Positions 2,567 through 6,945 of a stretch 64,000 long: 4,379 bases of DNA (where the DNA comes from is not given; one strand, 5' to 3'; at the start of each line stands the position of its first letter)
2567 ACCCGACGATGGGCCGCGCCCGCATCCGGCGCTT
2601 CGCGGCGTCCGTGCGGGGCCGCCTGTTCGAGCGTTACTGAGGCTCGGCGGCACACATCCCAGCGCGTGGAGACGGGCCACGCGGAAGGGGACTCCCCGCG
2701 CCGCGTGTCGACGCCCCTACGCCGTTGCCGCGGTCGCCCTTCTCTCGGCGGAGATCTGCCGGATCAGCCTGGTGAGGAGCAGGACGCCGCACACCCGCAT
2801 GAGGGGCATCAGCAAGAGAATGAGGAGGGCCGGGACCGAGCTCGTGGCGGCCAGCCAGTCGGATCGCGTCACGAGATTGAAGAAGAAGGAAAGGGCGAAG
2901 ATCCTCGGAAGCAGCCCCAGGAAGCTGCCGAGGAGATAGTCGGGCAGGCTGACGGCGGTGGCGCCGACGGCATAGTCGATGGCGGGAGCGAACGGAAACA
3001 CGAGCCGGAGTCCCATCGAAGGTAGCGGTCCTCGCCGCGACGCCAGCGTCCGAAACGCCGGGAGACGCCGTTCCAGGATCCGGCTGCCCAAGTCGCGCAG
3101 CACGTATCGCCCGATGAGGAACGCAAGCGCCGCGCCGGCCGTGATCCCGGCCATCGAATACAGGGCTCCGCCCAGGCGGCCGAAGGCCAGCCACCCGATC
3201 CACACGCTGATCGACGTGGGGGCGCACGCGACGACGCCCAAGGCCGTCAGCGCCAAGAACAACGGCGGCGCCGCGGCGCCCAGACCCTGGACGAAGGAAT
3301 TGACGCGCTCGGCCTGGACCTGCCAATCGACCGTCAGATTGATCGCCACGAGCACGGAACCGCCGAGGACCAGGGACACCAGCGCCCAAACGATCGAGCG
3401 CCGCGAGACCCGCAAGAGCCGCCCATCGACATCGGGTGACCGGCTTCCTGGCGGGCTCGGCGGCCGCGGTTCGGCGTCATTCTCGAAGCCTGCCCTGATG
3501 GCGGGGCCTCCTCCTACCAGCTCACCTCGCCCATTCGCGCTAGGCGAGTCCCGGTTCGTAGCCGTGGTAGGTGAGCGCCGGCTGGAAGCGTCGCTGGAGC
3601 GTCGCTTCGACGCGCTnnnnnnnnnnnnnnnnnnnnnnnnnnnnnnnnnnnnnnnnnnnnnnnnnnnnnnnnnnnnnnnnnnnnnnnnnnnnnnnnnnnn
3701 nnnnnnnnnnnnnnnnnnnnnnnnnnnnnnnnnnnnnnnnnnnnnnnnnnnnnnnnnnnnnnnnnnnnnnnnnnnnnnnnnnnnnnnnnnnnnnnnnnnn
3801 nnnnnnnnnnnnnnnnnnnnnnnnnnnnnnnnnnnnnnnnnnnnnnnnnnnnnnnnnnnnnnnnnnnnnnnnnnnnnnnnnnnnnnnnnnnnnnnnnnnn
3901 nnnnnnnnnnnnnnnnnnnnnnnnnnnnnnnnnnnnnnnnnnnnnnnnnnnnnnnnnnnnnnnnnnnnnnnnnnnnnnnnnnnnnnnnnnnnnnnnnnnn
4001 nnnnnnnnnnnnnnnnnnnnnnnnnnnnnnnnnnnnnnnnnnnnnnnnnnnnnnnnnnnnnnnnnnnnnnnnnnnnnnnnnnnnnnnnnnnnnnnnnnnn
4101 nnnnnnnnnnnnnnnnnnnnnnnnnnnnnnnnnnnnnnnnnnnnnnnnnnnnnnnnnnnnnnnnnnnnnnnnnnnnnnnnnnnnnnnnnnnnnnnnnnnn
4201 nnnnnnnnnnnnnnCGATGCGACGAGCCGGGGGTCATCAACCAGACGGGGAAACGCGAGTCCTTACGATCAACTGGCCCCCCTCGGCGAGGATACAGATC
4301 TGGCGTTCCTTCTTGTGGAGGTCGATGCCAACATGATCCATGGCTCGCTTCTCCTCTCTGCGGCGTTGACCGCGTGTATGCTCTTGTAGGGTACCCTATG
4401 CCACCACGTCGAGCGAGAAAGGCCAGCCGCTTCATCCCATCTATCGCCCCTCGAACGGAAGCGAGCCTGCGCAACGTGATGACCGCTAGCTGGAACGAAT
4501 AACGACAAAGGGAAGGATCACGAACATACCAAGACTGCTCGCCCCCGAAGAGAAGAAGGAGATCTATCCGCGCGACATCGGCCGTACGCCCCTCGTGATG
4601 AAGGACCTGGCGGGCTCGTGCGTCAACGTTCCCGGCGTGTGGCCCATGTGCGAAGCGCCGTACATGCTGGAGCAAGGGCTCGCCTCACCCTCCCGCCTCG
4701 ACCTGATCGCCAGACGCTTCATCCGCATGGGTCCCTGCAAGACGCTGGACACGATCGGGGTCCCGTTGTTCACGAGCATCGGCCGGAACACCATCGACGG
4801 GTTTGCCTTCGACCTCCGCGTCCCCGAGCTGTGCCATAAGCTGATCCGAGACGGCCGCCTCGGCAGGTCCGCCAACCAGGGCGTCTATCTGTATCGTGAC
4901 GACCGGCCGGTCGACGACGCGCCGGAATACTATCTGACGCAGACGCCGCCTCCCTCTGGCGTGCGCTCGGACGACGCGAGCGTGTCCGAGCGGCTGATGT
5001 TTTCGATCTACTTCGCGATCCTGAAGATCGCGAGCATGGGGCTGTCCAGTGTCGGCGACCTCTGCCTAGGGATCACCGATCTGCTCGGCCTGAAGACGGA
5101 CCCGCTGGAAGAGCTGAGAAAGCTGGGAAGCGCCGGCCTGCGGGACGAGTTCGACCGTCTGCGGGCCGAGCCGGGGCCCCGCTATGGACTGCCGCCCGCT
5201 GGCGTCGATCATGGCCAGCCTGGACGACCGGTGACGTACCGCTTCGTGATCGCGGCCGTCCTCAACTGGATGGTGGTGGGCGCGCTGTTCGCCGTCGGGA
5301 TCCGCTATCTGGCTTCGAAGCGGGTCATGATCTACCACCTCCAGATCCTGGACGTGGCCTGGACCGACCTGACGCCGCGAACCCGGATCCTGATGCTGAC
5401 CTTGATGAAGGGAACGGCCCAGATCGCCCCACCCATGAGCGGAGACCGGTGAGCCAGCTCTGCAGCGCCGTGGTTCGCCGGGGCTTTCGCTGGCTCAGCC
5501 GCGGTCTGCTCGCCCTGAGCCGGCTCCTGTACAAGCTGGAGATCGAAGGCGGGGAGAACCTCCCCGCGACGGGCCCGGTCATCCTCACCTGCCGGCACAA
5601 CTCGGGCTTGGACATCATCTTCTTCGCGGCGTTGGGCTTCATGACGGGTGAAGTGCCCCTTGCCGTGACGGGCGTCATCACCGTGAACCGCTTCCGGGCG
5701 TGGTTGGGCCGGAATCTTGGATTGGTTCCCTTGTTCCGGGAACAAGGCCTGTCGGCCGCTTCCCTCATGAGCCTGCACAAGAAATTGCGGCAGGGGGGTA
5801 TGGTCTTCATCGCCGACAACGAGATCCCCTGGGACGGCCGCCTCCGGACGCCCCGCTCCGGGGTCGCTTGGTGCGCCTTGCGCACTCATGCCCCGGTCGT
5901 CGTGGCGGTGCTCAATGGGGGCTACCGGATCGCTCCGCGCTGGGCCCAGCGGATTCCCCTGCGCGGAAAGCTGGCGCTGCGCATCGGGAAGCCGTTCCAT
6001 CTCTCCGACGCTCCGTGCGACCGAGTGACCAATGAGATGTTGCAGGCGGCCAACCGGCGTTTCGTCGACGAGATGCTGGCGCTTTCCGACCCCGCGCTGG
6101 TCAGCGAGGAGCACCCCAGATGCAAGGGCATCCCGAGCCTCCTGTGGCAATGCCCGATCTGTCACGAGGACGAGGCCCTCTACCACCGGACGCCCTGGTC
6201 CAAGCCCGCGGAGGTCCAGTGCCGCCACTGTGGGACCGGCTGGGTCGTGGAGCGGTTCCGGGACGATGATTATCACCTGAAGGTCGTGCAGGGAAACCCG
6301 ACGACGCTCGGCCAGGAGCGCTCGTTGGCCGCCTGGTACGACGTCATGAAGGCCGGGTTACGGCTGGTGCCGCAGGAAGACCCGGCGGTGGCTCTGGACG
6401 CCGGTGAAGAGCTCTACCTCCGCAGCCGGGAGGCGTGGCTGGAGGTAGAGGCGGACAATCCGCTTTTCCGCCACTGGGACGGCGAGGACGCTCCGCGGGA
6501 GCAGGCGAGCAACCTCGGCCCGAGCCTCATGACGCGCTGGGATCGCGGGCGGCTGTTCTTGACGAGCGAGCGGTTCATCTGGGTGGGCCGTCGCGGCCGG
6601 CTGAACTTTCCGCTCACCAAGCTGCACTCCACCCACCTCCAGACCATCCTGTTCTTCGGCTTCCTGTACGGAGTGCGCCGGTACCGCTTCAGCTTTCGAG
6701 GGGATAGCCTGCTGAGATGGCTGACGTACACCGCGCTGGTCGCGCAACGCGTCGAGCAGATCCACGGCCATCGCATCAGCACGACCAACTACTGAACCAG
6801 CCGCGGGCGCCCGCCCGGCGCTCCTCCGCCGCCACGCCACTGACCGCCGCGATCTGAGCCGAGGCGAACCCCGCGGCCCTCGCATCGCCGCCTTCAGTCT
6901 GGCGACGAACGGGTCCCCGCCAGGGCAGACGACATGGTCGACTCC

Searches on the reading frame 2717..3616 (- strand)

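Call 15: search_protein_families(library=pfam, proteins=[window:2717-3616:-], max_evalue=0.001)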
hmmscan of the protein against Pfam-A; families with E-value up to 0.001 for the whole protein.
window:2717-3616:- (299 aa): 1 family
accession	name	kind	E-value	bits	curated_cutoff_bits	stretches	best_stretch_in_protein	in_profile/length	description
PF09335.16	VTT_dom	-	6.2e-14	53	33.9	1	135-246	4-121/123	VTT domain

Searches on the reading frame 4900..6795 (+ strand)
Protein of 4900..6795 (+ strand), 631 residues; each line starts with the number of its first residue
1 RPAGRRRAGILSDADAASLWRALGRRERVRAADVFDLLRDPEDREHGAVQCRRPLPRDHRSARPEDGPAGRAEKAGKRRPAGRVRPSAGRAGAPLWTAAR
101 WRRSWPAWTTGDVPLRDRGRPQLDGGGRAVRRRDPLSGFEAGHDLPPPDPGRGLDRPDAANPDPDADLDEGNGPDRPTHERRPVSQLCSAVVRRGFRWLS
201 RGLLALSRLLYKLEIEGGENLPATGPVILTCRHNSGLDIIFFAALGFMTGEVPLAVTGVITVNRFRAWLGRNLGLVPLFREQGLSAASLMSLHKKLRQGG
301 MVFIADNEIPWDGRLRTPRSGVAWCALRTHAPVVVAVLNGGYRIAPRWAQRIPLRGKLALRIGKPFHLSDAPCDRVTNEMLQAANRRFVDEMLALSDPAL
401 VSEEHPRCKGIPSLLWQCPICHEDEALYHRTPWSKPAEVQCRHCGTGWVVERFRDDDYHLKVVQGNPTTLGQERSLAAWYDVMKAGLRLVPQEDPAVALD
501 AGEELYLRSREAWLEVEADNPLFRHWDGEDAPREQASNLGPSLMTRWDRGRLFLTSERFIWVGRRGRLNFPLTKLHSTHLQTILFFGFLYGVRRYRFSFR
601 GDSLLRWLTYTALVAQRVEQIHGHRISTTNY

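Call 7: search_protein_families(library=pfam, proteins=[window:4900-6795:+], max_evalue=0.001)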
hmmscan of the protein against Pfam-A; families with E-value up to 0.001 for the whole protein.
window:4900-6795:+ (631 aa): 1 family
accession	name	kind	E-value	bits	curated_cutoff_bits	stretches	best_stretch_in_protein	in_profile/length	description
PF01553.26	Acyltransferase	-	6.1e-08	33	23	1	213-305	2-97/132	Acyltransferase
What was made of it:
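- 5450..6795 (+): PlsC-like acyltransferase fused to a Zn-ribbon/GRAM-like 'X' domain; likely acceptor-side enzyme for the acyl-ACP. PF01553 (call 7).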

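Call 30: search_protein_families(library=ncbifam, proteins=[window:4900-6795:+], max_evalue=0.0001)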
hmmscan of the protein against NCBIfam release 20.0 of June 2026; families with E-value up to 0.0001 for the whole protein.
window:4900-6795:+ (631 aa): 1 family
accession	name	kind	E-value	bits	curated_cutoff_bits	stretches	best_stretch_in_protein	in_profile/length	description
NF006386.0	PRK08633.1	equivalog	2.9e-08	31.9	1221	1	204-339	420-552/1147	acyl-[ACP]--phospholipid O-acyltransferase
